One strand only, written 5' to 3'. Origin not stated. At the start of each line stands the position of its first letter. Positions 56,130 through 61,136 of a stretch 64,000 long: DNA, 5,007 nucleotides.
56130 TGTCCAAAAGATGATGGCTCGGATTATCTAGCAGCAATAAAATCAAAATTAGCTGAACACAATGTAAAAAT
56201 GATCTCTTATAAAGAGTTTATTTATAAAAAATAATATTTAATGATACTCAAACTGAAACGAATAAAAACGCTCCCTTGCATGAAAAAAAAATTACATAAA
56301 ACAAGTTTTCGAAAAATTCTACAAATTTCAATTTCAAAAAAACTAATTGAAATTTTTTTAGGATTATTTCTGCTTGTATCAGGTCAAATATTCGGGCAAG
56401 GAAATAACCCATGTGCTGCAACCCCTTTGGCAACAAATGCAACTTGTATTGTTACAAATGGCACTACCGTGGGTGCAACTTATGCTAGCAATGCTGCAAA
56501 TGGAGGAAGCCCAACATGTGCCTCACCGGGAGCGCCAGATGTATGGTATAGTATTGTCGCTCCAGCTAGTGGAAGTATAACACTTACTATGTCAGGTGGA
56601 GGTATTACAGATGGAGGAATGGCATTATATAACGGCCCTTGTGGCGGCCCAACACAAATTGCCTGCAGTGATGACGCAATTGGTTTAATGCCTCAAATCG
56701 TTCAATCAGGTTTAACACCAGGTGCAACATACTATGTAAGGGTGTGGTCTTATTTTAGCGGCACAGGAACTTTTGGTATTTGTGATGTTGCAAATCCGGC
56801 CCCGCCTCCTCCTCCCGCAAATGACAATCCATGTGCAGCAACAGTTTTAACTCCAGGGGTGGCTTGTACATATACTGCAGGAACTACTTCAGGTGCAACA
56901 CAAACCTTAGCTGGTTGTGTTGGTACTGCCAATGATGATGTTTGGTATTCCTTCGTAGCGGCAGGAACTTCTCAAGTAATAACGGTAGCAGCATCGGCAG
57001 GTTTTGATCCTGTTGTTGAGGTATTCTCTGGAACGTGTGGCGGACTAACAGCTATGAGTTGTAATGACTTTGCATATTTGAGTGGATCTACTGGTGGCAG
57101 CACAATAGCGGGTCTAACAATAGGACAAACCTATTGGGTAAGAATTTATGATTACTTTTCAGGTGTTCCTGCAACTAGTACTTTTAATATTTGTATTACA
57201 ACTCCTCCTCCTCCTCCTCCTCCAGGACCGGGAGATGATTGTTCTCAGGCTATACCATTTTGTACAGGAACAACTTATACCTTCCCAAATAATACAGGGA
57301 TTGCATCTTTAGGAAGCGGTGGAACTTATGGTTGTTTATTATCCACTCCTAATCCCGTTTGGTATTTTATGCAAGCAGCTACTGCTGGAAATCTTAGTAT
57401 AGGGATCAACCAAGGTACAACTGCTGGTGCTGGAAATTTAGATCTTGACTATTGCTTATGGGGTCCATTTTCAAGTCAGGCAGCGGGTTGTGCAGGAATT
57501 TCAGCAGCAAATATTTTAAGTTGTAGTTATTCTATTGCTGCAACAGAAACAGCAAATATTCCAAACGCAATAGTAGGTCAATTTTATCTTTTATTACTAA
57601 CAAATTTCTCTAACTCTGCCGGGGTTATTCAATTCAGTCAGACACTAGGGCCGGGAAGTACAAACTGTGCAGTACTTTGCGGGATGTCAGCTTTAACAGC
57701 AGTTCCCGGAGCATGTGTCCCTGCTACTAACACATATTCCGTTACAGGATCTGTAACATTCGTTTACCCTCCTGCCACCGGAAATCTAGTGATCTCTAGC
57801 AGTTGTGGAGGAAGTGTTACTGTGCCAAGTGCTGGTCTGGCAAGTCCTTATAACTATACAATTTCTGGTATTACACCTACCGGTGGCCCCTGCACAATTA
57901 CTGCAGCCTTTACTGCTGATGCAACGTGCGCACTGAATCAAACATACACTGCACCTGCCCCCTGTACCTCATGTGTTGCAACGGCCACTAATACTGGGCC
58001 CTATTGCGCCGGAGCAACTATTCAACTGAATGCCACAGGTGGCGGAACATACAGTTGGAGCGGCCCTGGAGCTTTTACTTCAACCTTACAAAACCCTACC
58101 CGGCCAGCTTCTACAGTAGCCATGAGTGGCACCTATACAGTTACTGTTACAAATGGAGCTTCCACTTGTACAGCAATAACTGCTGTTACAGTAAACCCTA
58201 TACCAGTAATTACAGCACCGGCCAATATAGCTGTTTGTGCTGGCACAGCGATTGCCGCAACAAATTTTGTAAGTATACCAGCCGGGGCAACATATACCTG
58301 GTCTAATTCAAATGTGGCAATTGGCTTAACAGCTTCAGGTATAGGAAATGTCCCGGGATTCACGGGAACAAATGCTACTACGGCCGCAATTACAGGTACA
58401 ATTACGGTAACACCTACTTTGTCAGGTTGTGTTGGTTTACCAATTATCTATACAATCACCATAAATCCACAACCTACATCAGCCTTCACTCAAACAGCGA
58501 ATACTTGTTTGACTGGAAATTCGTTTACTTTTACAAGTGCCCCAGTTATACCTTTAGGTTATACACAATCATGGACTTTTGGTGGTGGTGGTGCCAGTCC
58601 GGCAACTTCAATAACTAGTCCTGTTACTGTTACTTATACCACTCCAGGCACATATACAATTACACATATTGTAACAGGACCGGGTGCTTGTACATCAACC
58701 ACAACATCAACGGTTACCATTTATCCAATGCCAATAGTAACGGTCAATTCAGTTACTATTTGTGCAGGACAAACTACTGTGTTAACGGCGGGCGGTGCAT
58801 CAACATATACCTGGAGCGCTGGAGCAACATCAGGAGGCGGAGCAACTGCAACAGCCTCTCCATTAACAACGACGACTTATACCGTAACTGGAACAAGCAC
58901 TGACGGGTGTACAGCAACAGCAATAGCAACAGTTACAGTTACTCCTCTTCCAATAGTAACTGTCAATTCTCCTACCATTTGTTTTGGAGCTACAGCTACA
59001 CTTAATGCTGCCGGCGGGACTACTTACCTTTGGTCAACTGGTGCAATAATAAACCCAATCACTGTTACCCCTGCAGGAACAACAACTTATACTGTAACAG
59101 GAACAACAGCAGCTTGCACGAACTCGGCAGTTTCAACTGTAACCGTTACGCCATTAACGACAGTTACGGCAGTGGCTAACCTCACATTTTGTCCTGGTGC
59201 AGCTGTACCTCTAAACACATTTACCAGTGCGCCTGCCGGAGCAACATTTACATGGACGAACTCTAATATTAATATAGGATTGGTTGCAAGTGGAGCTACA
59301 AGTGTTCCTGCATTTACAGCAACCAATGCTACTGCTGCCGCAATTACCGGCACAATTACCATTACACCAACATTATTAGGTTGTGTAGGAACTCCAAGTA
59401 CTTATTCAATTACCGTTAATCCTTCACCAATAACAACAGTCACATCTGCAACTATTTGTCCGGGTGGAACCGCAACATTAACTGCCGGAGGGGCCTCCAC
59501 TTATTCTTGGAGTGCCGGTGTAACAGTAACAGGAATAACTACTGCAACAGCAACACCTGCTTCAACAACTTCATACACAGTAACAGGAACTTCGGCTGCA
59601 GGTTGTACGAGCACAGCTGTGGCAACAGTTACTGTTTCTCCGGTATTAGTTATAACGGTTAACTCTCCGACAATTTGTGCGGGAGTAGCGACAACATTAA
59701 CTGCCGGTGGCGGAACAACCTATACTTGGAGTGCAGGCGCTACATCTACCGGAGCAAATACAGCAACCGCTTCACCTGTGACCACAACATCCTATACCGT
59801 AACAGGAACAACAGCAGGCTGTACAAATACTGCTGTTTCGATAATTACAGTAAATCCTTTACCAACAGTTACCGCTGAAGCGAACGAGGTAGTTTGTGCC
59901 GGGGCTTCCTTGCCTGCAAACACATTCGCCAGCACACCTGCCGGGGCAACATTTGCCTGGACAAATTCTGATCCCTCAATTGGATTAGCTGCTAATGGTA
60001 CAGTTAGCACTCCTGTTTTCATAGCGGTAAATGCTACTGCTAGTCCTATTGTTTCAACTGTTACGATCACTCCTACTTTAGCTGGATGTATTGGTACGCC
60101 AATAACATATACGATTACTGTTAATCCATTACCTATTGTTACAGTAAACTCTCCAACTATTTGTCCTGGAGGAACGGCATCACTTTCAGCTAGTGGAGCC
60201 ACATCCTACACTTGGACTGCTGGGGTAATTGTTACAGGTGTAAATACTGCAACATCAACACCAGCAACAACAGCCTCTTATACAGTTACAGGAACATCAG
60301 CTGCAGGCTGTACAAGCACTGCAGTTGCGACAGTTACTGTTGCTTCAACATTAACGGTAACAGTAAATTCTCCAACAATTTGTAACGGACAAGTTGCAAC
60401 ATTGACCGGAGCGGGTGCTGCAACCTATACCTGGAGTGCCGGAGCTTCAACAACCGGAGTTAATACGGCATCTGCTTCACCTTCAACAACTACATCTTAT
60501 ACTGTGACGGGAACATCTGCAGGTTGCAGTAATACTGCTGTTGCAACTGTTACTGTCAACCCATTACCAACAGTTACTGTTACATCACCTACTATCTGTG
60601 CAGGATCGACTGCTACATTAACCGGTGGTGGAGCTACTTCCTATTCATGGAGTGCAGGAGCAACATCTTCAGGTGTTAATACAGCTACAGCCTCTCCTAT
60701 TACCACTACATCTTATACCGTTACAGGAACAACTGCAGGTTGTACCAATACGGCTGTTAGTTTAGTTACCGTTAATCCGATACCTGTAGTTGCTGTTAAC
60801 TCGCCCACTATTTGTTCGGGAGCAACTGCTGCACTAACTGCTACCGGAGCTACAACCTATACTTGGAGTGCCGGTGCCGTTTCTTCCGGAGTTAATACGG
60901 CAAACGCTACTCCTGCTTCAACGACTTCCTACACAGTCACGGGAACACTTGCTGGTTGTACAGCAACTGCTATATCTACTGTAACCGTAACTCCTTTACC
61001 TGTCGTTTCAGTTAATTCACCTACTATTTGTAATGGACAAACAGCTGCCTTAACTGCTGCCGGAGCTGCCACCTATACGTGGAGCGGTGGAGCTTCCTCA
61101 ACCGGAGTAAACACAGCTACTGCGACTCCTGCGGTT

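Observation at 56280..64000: Giant adhesin gene with a higher-order (7 x about 72 aa, about 1.5 kb) tandem repeat: substrate for recombinational length variation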

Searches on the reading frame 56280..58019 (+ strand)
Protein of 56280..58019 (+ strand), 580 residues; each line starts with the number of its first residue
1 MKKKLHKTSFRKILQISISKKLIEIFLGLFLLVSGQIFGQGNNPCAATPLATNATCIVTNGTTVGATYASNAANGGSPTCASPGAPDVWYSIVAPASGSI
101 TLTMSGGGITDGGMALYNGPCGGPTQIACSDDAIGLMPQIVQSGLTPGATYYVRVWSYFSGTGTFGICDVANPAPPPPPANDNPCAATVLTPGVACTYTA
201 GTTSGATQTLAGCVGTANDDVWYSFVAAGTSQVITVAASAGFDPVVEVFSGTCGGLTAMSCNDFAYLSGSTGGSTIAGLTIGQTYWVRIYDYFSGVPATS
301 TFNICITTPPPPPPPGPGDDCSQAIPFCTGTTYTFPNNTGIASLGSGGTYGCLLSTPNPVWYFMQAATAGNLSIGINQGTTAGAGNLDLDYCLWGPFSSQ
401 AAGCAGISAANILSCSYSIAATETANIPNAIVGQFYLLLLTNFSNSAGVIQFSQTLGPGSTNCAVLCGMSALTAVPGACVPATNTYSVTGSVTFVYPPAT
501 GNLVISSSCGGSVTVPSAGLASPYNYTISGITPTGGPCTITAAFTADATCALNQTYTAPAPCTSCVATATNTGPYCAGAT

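Call 10: find_homologous_proteins(query=window:56280-58019:+, max_evalue=0.00001)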
Query window:56280-58019:+ (580 aa): 722 proteins with E <= 0.00001 among 8000 candidates; the best 120 are listed.
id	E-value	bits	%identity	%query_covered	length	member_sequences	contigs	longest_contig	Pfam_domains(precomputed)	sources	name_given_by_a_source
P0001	2.9e-169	583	44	73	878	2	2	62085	PF18962.8,PF23759.2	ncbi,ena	-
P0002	3.4e-147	510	37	74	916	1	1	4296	PF04151.22,PF18962.8,PF23759.2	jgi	jgi:hypothetical protein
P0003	5.9e-141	489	49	69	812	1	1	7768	PF23759.2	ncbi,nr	ncbi:MAG TPA: SprB repeat-containing protein, partial [Ferruginibacter sp.]|nr:SprB repeat-containin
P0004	1.7e-139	484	65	65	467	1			-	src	-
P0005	3.7e-138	480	40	73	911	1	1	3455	PF18962.8,PF23759.2,PF00041.28,PF16656.12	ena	-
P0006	5.7e-134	466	41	68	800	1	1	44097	PF04151.22,PF23759.2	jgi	jgi:hypothetical protein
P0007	8.2e-134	466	52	42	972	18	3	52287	PF00801.27,PF13585.13,PF18911.7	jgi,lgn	jgi:gliding motility-associated-like protein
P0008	1.3e-125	438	50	62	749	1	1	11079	PF04151.22,PF18962.8,PF23759.2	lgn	-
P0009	4.4e-122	427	47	42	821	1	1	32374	PF13585.13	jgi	jgi:gliding motility-associated-like protein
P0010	5.1e-122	427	35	57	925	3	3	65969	PF16655.13,PF00394.29,PF04151.22,PF23376.2,PF18962.8,PF23759.2,PF00041.28,PF10179.16,PF16656.12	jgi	jgi:hypothetical protein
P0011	1.6e-121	425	37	73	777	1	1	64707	PF04151.22,PF18962.8,PF23759.2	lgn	-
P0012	4.2e-119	417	43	62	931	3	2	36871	PF18962.8,PF23759.2,PF00041.28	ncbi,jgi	jgi:hypothetical protein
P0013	4.8e-119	417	49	52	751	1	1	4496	PF18962.8,PF23759.2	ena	-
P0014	2.8e-118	414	38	61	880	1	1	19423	PF04151.22,PF18962.8,PF23759.2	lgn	-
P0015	1.3e-117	412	37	63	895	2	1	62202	PF04151.22,PF18962.8,PF23759.2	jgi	jgi:hypothetical protein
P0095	1.9e-86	309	31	73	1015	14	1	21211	PF00431.27,PF18962.8,PF23759.2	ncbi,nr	ncbi:MAG: T9SS type A sorting domain-containing protein [Flavobacteriales bacterium]|nr:T9SS type A 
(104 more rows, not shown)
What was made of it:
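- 57231..58001 (+): Cys-rich module with no Pfam match, shared with the upstream paralogue 53156-55789 and with many T9SS cargo proteins. Homologues are listed in call 10.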

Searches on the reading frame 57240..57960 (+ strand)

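Call 9: search_protein_families(library=pfam, proteins=[window:57240-57960:+], max_evalue=1)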
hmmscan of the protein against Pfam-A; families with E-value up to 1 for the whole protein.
window:57240-57960:+ (240 aa): 0 families
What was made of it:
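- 57231..58001 (+): There is no Pfam hit (call 9, protein 2).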

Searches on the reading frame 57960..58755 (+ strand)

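Call 9: search_protein_families(library=pfam, proteins=[window:57960-58755:+], max_evalue=1)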
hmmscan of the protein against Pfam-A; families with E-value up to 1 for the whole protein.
window:57960-58755:+ (265 aa): 6 families
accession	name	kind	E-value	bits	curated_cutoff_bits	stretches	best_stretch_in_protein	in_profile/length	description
PF00801.26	PKD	-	8e-06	26.2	23.5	2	185-249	13-76/80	PKD domain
PF18911.6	PKD_4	-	1.5e-05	25.4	27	1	202-254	36-85/85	PKD domain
PF19406.5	PKD_5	-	8.3e-05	22.9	25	1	92-172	3-88/88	PKD-like domain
PF13895.12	Ig_2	-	0.022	15.4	27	1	30-77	30-78/79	Immunoglobulin domain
PF22352.2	K319L-like_PKD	-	0.046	14.2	27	0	204-254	32-84/84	K319L-like, PKD domain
PF16403.11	Bact_surface_Ig-like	-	0.6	10.6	27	1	217-253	34-70/71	Bacterial surface protein, Ig-like domain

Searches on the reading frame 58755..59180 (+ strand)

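Call 9: search_protein_families(library=pfam, proteins=[window:58755-59180:+], max_evalue=1)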
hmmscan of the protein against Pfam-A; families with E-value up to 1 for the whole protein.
window:58755-59180:+ (142 aa): 1 family
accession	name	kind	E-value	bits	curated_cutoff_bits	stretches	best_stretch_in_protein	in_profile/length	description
PF19081.6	Ig_7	-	9.8e-06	26.2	27.3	2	1-64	11-82/84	Ig-like domain CHU_C associated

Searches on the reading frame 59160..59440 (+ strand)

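Call 9: search_protein_families(library=pfam, proteins=[window:59160-59440:+], max_evalue=1)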
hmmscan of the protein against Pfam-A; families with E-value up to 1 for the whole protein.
window:59160-59440:+ (93 aa): 1 family
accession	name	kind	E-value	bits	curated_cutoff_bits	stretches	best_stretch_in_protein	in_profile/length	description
PF19406.5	PKD_5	-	1.7e-07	31.5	25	1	11-90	4-88/88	PKD-like domain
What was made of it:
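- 59190..59429 (+): PKD_5 domain number 2. Call 9, protein 5 (31.5 bits against a cutoff of 25).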

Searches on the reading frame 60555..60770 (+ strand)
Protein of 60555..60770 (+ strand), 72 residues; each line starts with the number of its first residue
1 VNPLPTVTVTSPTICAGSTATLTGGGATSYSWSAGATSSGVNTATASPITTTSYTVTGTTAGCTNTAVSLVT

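Call 9: search_protein_families(library=pfam, proteins=[window:60555-60770:+], max_evalue=1)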
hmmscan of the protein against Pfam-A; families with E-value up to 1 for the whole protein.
window:60555-60770:+ (72 aa): 1 family
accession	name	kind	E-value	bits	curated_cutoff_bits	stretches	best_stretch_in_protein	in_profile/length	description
PF19081.6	Ig_7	-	0.0097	16.6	27.3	1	5-69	4-76/84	Ig-like domain CHU_C associated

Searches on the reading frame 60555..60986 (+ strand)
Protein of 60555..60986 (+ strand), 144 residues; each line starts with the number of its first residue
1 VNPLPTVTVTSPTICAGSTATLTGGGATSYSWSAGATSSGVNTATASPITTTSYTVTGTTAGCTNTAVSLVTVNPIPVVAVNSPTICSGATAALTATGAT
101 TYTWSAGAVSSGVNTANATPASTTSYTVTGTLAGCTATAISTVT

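Call 41: predict_structure(alignment_id=A1)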
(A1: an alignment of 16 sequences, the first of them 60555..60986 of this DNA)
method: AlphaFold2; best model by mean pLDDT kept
length: 144 residues; sequences in the alignment: 16
mean_pLDDT: 40.7   pTM: 0.34
mean pLDDT of the five models: 40.7, 34.4, 34.2, 33.9, 32.2
residues with pLDDT >= 90: 0; 70-90: 0; 50-70: 3; < 50: 141
segments of 3 or more residues with pLDDT < 50: 1-18, 20-22, 24-94, 96-144
pLDDT, mean of each block of 10 residues (from residue 1): 39 41 45 41 46 41 33 35 42 47 43 43 42 34 34
secondary structure, 60 per line:
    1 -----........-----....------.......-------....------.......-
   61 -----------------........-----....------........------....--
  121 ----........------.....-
elements in order: E6-13 E19-22 E29-35 E43-46 E53-59 E78-85 E91-94 E101-108 E115-118 E125-132 E139-143
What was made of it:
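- On Pfam Ig_7 (PF19081, Ig-like domain CHU_C associated) array: The AF2 model was unreliable (call 41).
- The AlphaFold model of two units was unreliable (pLDDT 41, call 41).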

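Call 42: search_solved_structures(query=A1, max_evalue=1)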
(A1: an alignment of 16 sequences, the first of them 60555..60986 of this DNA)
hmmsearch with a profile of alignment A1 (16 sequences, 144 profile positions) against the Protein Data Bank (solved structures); distinct sequences matched with E-value up to 1: 4.
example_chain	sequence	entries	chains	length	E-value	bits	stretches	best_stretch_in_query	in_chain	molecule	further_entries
9ncf_S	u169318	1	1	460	6.1e-10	42.1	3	22-110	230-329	Immunoglobulin-like domain protein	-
9c2d_S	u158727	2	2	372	2.4e-09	40.2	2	21-126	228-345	Tail protein | Putative tail protein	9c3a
8b6h_Dl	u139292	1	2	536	0.019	17.9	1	23-140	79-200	COXBP,Chromosome condensation regulator RCC1 repeat protein,Chromosome condensation regula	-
7jil_T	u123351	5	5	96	0.12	15.3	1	35-67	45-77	50S ribosomal protein L23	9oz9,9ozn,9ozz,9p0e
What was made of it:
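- On Pfam Ig_7 (PF19081, Ig-like domain CHU_C associated) array: A profile of the units matches solved Ig-like chains 9ncf_S and 9c2d_S at E = 6e-10 and 2e-9 (call 42).
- The Ig-like fold therefore rests on Pfam and on a sequence match to solved Ig-like chains (call 42).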
